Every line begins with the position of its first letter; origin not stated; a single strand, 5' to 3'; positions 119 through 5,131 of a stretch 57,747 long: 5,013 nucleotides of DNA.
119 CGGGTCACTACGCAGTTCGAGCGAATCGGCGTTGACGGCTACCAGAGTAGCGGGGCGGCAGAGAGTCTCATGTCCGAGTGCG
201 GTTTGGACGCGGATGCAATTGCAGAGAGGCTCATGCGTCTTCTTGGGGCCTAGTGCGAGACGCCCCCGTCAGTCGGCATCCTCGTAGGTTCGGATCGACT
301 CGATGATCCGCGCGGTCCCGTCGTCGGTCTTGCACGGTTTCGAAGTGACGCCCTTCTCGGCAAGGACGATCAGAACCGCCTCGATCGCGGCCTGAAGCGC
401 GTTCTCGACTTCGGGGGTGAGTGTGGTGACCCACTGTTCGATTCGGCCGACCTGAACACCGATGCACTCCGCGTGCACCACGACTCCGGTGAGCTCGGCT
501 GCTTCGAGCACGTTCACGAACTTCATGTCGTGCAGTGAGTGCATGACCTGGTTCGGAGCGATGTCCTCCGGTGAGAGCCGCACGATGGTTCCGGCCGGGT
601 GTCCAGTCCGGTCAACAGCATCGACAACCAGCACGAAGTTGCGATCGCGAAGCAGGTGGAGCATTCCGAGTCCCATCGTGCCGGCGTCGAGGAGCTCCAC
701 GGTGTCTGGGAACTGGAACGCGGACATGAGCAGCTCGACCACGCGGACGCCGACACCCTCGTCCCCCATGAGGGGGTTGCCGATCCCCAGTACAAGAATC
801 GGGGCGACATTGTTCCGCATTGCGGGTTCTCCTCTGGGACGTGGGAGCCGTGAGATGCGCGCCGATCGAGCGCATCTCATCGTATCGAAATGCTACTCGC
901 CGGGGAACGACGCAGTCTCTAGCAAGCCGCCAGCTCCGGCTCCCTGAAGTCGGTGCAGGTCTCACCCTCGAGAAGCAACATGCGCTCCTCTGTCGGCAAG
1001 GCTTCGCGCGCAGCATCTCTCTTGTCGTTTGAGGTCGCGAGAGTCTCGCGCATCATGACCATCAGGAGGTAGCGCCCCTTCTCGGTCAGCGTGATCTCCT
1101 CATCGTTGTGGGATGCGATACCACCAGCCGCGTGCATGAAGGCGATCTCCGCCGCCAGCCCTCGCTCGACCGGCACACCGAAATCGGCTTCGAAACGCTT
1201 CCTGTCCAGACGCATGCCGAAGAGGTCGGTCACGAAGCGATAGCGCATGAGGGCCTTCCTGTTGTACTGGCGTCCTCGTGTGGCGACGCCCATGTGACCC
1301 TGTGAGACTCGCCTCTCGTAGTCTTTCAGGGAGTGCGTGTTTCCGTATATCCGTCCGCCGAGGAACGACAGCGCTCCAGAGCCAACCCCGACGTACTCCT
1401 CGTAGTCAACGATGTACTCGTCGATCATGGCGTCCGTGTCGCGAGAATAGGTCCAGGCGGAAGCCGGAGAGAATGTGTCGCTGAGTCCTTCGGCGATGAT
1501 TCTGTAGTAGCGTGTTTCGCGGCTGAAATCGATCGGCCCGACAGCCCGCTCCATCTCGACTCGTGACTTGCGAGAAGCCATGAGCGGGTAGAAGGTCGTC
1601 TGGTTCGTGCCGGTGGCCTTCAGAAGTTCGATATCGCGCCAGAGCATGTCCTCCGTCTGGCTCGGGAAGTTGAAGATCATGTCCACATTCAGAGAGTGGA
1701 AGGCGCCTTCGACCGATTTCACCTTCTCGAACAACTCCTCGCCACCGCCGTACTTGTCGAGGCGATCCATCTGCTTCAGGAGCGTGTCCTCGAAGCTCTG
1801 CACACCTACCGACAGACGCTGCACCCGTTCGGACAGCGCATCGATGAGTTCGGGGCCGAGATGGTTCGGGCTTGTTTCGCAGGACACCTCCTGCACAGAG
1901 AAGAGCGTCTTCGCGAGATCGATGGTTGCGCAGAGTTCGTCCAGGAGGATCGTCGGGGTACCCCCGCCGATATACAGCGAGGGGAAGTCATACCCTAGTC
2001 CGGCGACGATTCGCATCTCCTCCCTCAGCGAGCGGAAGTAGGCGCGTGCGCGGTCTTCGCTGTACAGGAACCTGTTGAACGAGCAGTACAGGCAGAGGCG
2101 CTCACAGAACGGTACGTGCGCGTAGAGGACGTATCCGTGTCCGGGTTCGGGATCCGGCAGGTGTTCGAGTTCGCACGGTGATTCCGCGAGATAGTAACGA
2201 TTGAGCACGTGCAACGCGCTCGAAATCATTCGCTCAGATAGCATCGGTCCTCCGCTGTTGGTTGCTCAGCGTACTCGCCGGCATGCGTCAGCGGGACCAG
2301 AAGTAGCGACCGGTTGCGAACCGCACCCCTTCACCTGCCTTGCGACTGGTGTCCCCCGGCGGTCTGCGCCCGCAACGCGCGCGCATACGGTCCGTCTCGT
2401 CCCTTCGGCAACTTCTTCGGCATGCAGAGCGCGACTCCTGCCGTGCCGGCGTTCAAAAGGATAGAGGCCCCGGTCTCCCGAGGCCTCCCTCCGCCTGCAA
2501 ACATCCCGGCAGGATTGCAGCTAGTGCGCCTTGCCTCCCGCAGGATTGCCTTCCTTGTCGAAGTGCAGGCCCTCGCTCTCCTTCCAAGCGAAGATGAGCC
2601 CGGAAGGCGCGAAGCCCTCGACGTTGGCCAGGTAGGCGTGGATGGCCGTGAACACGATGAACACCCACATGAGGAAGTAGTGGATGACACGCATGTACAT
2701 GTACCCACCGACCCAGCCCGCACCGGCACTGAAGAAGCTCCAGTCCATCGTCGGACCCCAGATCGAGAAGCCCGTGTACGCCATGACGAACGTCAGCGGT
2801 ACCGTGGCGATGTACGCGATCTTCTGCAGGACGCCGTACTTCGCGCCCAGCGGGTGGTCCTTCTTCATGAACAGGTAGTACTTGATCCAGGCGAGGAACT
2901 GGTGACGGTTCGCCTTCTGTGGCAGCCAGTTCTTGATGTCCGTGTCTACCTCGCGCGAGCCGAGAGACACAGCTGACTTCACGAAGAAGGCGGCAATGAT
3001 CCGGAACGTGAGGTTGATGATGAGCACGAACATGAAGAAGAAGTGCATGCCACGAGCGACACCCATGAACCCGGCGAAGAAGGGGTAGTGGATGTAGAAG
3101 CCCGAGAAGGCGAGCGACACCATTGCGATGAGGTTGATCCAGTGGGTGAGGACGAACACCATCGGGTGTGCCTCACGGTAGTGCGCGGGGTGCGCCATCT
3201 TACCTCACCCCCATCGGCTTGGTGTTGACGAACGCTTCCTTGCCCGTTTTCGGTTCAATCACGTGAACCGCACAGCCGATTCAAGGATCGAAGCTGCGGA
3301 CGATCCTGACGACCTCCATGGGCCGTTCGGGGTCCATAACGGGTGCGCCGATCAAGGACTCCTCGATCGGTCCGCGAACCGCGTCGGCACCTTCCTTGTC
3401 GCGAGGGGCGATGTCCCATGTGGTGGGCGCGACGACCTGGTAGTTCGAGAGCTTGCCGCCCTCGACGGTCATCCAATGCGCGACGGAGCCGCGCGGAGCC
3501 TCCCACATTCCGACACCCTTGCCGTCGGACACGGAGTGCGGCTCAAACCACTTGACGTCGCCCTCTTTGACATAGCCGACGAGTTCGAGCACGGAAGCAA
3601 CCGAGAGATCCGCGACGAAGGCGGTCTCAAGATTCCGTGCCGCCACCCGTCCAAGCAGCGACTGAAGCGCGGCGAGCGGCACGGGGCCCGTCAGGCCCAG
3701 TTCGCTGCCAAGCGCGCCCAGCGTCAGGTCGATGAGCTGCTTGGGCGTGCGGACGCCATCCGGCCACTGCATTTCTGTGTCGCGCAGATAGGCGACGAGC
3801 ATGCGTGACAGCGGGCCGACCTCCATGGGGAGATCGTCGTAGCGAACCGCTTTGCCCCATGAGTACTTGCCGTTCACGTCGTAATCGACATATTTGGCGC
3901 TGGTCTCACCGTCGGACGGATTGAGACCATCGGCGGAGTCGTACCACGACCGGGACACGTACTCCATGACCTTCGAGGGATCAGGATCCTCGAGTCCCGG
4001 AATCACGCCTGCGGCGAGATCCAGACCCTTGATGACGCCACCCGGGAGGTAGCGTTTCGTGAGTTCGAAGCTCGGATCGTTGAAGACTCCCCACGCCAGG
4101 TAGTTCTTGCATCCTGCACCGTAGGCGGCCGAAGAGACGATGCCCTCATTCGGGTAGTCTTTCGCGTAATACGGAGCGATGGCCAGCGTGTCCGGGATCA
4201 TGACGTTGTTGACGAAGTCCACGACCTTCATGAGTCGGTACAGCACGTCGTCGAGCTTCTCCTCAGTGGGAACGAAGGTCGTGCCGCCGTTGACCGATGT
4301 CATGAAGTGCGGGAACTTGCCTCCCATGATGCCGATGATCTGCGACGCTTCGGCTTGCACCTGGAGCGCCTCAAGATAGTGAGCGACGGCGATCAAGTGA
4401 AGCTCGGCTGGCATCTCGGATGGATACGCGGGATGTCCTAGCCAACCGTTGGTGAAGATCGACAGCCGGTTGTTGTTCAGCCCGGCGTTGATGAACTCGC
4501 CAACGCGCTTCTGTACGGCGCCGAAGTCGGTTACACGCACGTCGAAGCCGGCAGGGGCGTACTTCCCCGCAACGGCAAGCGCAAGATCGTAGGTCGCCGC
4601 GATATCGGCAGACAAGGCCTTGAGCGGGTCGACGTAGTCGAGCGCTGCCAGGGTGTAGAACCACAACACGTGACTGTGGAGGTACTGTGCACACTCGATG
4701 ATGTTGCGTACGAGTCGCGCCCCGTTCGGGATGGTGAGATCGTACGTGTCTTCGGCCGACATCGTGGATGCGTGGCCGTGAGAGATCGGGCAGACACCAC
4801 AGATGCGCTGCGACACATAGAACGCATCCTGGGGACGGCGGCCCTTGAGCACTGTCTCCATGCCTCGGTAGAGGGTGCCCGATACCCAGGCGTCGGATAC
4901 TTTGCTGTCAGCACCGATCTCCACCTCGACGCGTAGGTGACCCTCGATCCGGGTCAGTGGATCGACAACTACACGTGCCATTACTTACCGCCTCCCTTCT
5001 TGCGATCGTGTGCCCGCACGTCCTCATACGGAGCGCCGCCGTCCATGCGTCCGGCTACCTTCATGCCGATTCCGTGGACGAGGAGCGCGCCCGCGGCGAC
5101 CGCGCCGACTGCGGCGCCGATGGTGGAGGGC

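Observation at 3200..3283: In-frame TGA completes the DPxxxCxxH nickel site: the uptake hydrogenase large subunit looks like a selenoprotein ([NiFeSe]) that the ORF caller truncated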

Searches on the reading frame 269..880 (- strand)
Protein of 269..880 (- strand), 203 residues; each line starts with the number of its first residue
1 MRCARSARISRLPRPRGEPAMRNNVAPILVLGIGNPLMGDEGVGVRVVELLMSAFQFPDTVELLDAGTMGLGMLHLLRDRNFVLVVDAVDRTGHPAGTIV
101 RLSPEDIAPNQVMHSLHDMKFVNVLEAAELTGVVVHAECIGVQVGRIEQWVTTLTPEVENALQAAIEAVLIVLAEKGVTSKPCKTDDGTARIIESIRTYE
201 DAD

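Call 10: search_protein_families(library=pfam, proteins=[window:269-880:-])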
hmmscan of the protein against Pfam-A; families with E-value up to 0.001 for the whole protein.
window:269-880:- (203 aa): 1 family
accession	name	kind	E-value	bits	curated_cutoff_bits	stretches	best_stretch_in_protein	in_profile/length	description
PF01750.23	HycI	-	7.5e-26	90.9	23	1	45-170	1-128/130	Hydrogenase maturation protease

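Call 74: search_protein_families(library=ncbifam, proteins=[window:269-880:-], max_evalue=0.00001)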
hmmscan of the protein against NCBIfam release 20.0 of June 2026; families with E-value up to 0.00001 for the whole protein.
window:269-880:- (203 aa): 7 families
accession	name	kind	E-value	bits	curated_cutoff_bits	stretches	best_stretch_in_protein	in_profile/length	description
TIGR00072.1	hydrog_prot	superfamily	2e-36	125.1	47.45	1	29-170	1-142/145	hydrogenase maturation protease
TIGR00140.1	hupD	subfamily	4.4e-35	120.9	151.8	1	28-177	1-151/151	HyaD/HybD family hydrogenase maturation endopeptidase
NF007777.0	PRK10466.1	equivalog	3.6e-29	101.6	190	1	28-183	3-159/164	HyaD/HybD family hydrogenase maturation endopeptidase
NF045519.1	NiFeSe_H2_mat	exception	1.8e-26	92.8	190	1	28-168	3-142/152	NiFeSe hydrogenase maturation protease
NF007616.0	PRK10264.1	equivalog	6e-22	78.3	261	1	28-187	6-167/195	hydrogenase 1 maturation protease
TIGR00130.1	frhD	equivalog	8.1e-17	61.7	134.95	1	28-173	5-151/153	coenzyme F420-reducing hydrogenase, FrhD protein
TIGR00142.1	hycI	equivalog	9.2e-12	45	119.1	1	29-170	2-139/146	hydrogenase maturation peptidase HycI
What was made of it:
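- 269..880 (-): HyaD/HybD-type maturation endopeptidase. The real start is probably the ATG at 820. Pfam HycI (call 10); NCBIfam TIGR00072 125 bits, above its cut-off (call 74).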

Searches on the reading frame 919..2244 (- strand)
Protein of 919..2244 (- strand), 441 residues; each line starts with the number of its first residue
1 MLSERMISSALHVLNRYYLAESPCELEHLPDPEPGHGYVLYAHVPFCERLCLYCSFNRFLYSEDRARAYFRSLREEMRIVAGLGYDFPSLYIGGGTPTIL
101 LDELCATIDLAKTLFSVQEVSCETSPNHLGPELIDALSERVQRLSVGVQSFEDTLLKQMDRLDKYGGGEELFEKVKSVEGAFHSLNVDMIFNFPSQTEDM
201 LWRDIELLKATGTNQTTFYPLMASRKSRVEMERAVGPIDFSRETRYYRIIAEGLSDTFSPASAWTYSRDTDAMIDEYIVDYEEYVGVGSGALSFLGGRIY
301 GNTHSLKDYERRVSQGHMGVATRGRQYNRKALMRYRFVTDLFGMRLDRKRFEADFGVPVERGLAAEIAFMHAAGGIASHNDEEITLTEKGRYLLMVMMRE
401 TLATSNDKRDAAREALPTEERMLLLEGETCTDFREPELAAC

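Call 10: search_protein_families(library=pfam, proteins=[window:919-2244:-])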
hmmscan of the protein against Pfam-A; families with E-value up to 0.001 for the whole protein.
window:919-2244:- (441 aa): 1 family
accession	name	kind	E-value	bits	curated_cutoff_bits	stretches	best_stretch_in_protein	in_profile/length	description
PF04055.27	Radical_SAM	-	2.8e-17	63.8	29.5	1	43-208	3-166/166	Radical SAM superfamily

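Call 74: search_protein_families(library=ncbifam, proteins=[window:919-2244:-], max_evalue=0.00001)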
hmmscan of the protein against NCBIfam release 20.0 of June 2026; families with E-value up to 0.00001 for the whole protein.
window:919-2244:- (441 aa): 17 families
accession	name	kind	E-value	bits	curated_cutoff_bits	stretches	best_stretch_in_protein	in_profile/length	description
NF006385.0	PRK08629.1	equivalog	4.1e-147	490.5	355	1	23-420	38-432/439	coproporphyrinogen III oxidase family protein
NF006067.1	PRK08208.1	equivalog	3.2e-40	138.4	380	1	18-390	16-403/427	STM4012 family radical SAM protein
TIGR04107.1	rSAM_HutW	equivalog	5.4e-38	130.9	400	1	38-401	40-414/419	heme anaerobic degradation radical SAM methyltransferase ChuW/HutW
TIGR00538.1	hemN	equivalog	2.8e-32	112.1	324.95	2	39-202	51-221/454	oxygen-independent coproporphyrinogen III oxidase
TIGR00539.1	hemN_rel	equivalog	1.9e-31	109.5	205.4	1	39-316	2-285/361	radical SAM family heme chaperone HemW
TIGR03994.1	rSAM_HemZ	equivalog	7.7e-25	87.8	321.4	1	36-234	83-289/401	coproporphyrinogen dehydrogenase HemZ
NF004567.0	PRK05904.1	equivalog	1.8e-21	76.7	355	1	40-308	9-280/353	coproporphyrinogen III oxidase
NF006064.0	PRK08207.2-2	equivalog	4.6e-19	68.8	504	1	38-234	145-351/465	coproporphyrinogen III oxidase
NF005133.0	PRK06582.1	equivalog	3.3e-12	46.1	597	1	40-199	14-177/390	coproporphyrinogen III oxidase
NF006066.0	PRK08207.2-5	equivalog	3.3e-11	42.5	1117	1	39-228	192-391/518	coproporphyrinogen III oxidase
NF006060.0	PRK08207.1-3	equivalog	6e-11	41.8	653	1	40-229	152-352/477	coproporphyrinogen III oxidase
NF006061.0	PRK08207.1-4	equivalog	1.8e-10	40.3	702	1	37-203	173-350/501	coproporphyrinogen III oxidase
NF006063.0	PRK08207.2-1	equivalog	8.3e-09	34.6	1074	1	39-231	194-396/518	coproporphyrinogen III oxidase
NF006062.0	PRK08207.1-5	equivalog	1.8e-07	30.4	1007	1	40-223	151-345/476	coproporphyrinogen III oxidase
NF006059.0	PRK08207.1-1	equivalog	3e-07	29.6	1012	1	39-206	173-351/496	coproporphyrinogen III oxidase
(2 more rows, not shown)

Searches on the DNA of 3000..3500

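Call 7: search_rna_families(source=window, start=3000, end=3500, threshold=evalue, max_evalue=10)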
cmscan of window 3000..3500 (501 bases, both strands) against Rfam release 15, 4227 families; matches with E-value up to 10: 4.
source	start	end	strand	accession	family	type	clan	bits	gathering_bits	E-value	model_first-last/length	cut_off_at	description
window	3000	3129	-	RF01974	H19_3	Gene; lncRNA;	-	13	46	5.3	1-116/116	no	H19 conserved region 3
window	3000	3128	-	RF02091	DAOA-AS1_2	Gene; lncRNA;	-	11.3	43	2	1-141/205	3'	DAOA antisense RNA 1 conserved region 2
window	3014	3042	+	RF01304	sR5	Gene; snRNA; snoRNA; CD-box;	-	11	40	6.2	1-53/53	no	Small nucleolar RNA sR5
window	3013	3070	+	RF01134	sR30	Gene; snRNA; snoRNA; CD-box;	-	9.5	38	9.3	1-57/57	no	Small nucleolar RNA sR30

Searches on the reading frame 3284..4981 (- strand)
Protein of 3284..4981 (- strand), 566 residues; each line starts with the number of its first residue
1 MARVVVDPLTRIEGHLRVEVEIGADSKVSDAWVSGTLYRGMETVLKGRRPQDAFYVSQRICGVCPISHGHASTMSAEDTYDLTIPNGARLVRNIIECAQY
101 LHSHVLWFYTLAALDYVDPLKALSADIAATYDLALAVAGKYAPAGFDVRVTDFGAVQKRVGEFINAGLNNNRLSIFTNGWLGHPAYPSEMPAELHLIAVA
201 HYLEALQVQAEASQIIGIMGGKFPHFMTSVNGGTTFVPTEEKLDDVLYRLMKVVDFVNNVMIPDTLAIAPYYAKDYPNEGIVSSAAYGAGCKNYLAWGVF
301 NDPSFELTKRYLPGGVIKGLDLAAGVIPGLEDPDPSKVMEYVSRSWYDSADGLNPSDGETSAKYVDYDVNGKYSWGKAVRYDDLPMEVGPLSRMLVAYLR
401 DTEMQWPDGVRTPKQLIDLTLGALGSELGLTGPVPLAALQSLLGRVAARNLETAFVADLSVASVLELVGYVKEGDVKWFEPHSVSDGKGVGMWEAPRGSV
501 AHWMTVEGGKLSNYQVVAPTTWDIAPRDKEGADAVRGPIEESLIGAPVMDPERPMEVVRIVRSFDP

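Call 10: search_protein_families(library=pfam, proteins=[window:3284-4981:-])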
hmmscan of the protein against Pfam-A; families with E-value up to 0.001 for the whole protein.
window:3284-4981:- (566 aa): 1 family
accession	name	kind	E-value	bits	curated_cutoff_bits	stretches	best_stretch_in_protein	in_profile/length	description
PF00374.24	NiFeSe_Hases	-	2.6e-141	472.5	25.8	1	39-566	1-501/508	Nickel-dependent hydrogenase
